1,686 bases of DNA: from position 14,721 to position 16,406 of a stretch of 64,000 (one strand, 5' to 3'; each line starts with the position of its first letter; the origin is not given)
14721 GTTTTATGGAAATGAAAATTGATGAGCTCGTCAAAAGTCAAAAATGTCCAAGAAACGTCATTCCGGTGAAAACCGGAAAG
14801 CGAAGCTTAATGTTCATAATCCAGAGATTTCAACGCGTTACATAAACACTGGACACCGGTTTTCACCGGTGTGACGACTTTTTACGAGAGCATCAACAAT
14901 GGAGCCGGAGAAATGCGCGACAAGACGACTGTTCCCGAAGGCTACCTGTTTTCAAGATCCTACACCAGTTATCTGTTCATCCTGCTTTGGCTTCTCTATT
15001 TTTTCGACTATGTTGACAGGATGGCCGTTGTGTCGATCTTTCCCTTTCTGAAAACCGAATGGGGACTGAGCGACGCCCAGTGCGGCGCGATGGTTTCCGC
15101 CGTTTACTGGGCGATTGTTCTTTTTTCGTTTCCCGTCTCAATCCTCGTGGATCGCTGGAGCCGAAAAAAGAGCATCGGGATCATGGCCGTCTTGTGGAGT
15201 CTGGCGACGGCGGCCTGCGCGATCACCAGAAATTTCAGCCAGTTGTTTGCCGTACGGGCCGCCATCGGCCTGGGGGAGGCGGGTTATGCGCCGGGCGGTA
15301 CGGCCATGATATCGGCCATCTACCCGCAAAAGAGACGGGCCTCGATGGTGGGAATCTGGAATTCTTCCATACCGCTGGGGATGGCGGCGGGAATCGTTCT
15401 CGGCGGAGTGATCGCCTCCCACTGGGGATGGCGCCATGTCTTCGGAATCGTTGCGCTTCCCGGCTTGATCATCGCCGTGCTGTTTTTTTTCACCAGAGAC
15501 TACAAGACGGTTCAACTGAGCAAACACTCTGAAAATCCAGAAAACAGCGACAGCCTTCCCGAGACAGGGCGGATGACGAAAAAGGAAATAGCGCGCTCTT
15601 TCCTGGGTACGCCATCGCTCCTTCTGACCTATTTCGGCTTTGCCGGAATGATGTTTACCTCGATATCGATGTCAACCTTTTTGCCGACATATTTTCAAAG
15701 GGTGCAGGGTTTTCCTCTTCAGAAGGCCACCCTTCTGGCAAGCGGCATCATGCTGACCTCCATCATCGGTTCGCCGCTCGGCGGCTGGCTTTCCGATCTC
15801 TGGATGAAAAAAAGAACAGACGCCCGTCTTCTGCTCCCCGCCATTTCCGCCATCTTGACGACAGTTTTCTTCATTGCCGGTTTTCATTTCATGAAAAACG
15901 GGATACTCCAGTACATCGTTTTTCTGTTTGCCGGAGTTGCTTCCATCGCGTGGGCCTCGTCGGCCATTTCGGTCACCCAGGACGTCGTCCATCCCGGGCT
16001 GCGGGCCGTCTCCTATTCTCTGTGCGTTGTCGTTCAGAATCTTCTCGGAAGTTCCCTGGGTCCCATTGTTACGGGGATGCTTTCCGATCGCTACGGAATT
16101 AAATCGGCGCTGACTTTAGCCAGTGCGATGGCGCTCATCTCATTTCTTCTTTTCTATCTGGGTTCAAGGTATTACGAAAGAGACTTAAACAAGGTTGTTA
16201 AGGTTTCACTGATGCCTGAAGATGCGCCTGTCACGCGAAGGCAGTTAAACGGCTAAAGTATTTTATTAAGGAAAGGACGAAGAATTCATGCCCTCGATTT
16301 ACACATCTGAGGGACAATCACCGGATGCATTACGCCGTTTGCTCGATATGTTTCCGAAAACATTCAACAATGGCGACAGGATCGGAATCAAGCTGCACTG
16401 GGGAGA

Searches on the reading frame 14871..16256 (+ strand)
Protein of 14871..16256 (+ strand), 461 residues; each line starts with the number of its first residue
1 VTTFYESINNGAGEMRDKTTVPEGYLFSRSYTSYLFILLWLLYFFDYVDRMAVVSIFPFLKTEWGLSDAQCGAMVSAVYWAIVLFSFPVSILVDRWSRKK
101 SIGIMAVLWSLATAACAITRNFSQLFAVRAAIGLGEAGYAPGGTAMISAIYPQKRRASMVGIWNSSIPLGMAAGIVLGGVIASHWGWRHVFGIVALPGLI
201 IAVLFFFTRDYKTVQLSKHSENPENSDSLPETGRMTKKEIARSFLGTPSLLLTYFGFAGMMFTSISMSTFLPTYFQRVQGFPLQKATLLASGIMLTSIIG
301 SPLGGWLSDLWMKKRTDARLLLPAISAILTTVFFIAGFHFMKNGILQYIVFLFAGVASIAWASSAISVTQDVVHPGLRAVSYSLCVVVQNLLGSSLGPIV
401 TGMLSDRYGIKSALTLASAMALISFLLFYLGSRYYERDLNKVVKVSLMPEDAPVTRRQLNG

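Call 10: search_protein_families(library=pfam, proteins=[window:14871-16256:+])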
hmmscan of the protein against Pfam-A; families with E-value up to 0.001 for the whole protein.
window:14871-16256:+ (461 aa): 3 families
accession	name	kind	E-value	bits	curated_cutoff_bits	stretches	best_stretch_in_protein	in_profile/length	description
PF07690.21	MFS_1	-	1.4e-63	215.3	33.4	2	39-398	1-347/347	Major Facilitator Superfamily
PF00083.30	Sugar_tr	-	7.5e-16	58.5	22.3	1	67-391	44-397/452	Sugar (and other) transporter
PF03137.26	OATP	-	1e-09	37.7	25.8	1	126-335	137-380/545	Organic Anion Transporter Polypeptide (OATP) family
